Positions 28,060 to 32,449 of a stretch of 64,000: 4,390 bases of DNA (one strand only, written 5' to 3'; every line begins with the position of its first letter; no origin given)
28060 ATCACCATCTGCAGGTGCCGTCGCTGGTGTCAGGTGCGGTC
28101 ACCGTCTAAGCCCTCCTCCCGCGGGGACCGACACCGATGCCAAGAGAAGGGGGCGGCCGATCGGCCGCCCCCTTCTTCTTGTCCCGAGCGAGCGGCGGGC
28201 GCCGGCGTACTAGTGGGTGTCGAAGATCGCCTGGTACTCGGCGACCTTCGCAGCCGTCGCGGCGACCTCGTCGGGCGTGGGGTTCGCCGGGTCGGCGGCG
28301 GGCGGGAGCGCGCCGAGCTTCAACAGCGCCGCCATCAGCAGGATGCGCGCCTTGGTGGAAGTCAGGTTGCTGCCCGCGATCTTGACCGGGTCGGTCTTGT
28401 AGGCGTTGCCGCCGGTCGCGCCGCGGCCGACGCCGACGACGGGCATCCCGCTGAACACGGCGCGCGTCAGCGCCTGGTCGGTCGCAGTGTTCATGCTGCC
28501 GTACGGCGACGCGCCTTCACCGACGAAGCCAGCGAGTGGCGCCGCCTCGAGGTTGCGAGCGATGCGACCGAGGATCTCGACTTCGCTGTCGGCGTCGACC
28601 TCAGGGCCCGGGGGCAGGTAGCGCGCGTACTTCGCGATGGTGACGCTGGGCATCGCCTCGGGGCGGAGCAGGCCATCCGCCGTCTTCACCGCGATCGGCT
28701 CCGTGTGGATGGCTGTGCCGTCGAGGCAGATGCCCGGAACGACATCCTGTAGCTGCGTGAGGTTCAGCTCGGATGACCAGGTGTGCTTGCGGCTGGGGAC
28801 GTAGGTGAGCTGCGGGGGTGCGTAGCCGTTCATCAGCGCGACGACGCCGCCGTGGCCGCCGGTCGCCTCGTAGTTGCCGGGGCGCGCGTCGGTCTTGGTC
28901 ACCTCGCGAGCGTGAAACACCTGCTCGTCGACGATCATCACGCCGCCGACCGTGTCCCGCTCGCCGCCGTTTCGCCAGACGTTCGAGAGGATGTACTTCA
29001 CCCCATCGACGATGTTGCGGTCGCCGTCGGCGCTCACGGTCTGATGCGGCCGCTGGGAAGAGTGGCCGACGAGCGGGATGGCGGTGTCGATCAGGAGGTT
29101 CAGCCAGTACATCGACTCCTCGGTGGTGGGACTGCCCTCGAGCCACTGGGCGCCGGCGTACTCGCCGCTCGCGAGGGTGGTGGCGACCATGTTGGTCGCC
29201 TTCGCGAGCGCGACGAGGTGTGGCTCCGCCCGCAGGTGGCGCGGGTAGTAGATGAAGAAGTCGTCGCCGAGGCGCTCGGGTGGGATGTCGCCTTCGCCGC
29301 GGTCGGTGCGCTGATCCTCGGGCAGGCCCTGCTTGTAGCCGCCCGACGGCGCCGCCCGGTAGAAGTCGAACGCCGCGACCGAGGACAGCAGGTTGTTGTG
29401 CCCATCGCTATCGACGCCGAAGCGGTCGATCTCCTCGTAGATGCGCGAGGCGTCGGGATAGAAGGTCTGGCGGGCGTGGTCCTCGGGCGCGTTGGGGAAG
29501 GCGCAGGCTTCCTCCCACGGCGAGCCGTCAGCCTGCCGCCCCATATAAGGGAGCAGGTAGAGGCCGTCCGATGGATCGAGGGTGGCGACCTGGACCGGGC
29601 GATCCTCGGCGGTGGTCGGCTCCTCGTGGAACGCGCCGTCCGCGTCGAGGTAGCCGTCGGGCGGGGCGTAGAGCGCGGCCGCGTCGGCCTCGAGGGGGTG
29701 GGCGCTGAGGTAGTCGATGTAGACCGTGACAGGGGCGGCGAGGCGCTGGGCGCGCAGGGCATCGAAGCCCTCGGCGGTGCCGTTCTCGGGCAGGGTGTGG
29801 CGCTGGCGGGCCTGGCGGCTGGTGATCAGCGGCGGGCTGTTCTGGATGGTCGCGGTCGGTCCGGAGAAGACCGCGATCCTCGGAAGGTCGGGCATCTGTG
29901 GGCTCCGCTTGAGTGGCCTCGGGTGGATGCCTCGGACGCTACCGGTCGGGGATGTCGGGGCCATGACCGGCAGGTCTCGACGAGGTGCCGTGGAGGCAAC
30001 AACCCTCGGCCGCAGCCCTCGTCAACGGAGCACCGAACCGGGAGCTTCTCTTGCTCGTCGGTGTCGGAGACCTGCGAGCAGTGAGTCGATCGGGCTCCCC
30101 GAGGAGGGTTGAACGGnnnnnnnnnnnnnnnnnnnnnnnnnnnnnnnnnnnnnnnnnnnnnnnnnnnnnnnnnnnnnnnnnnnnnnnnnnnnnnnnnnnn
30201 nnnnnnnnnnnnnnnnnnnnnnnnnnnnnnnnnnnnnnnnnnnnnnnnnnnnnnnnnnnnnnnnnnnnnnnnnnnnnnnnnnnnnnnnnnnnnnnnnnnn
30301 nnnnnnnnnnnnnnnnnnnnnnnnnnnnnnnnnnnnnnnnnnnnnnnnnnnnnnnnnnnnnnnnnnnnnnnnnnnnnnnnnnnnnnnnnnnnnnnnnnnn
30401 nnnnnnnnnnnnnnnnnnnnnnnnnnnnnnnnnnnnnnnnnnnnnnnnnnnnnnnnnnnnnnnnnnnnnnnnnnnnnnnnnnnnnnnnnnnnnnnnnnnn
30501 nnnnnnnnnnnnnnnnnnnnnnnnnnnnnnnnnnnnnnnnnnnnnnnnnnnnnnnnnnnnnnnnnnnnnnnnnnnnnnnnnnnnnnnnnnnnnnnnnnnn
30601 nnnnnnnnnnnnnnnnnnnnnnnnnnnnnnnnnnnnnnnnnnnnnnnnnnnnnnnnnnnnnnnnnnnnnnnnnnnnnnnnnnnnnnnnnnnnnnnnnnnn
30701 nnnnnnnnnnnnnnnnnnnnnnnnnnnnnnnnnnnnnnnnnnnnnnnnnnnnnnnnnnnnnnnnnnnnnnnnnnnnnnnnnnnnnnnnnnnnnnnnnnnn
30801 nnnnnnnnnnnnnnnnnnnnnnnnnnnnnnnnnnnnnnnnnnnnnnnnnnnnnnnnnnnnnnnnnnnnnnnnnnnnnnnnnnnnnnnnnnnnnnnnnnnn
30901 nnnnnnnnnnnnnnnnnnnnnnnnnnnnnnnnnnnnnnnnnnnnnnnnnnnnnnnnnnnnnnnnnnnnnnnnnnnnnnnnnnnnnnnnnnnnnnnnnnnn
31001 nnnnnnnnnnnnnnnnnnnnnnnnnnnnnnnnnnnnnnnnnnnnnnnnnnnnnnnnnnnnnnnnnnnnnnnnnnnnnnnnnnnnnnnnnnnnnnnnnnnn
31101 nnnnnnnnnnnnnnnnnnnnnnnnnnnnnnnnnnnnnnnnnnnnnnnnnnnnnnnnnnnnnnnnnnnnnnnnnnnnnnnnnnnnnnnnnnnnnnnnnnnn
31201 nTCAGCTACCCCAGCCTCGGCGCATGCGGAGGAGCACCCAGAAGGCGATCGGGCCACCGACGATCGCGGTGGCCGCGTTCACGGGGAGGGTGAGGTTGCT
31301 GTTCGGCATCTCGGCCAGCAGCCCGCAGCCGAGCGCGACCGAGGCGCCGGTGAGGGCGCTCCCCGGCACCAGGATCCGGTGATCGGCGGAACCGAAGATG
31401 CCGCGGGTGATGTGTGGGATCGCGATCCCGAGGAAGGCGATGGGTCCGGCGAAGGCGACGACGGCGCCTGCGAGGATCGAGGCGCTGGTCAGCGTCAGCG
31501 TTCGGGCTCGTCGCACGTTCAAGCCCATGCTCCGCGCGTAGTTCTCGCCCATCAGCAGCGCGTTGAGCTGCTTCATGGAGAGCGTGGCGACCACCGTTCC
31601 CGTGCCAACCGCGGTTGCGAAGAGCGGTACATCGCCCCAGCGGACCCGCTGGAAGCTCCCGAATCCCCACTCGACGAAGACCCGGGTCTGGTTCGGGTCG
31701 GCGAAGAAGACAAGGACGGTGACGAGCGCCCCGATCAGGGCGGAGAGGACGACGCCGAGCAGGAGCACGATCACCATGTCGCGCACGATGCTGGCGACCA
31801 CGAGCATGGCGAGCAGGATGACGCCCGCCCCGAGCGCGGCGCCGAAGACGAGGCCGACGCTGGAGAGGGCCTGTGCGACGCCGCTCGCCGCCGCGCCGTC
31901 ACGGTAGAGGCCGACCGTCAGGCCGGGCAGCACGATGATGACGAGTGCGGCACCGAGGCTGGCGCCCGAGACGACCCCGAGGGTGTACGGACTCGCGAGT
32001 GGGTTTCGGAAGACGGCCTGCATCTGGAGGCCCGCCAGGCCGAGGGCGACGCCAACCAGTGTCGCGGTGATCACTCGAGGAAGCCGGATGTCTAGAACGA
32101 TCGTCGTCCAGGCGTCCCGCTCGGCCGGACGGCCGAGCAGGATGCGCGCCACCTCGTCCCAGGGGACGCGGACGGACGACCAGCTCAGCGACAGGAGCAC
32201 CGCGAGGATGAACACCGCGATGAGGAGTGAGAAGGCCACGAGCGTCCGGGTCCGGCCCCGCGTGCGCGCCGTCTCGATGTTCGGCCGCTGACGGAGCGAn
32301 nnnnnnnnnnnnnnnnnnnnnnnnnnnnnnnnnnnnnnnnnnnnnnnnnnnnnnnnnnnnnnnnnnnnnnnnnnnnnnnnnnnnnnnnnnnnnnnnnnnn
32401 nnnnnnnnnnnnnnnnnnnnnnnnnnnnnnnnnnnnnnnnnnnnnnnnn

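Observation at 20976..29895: GatC/AtzG-like small protein plus tandem amidase-signature paralogs, downstream of an ABC importer and convergent with an atypical asparaginase-like protein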

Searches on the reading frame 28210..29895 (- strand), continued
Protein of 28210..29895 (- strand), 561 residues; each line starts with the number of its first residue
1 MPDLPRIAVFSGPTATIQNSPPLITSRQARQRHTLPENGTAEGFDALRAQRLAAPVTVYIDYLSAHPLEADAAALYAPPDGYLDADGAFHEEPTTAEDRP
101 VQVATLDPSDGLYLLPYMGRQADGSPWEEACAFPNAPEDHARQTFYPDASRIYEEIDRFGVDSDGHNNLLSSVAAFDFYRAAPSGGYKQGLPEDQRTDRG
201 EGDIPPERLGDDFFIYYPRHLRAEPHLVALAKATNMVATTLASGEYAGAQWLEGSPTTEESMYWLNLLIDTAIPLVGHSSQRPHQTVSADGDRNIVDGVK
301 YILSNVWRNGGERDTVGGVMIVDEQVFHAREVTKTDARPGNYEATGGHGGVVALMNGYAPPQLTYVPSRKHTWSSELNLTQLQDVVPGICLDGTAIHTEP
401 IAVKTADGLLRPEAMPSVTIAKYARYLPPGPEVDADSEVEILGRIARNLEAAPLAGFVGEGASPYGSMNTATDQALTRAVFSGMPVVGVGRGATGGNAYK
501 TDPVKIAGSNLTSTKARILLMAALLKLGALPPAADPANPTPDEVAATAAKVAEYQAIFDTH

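Call 87: find_encoding_contigs(protein=P0024, flank=1000, max_places=2)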
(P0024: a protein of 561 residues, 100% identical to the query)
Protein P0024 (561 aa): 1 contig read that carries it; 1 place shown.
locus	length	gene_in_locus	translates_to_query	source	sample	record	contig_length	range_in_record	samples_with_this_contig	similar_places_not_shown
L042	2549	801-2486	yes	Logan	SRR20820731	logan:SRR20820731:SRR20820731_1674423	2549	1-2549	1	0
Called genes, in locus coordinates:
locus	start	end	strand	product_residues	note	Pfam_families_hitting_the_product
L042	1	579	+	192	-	?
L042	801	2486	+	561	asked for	PF00710:Asparaginase (weak)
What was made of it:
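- Tried and rejected: Looking up the source contig through the identical asparaginase-like protein gave only a 2.5-kb read assembly and no organism name (call 87).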

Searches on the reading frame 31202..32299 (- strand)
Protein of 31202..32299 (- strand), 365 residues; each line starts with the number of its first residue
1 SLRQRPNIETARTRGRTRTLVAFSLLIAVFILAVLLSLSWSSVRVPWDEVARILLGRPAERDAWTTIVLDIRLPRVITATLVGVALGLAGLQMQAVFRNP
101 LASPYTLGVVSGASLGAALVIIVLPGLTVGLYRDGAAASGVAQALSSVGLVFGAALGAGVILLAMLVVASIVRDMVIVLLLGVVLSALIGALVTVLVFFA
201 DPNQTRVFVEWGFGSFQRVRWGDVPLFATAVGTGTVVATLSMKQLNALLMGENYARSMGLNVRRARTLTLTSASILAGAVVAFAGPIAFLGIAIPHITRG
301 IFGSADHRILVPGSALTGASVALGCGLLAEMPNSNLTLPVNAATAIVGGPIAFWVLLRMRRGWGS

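Call 58: search_protein_families(library=pfam, proteins=[window:31202-32299:-], max_evalue=0.00001)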
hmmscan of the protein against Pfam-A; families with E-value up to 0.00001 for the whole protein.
window:31202-32299:- (365 aa): 1 family
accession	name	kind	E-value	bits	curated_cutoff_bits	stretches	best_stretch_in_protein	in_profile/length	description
PF01032.23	FecCD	-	3.5e-72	243.5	26.5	1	30-358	2-311/311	FecCD transport family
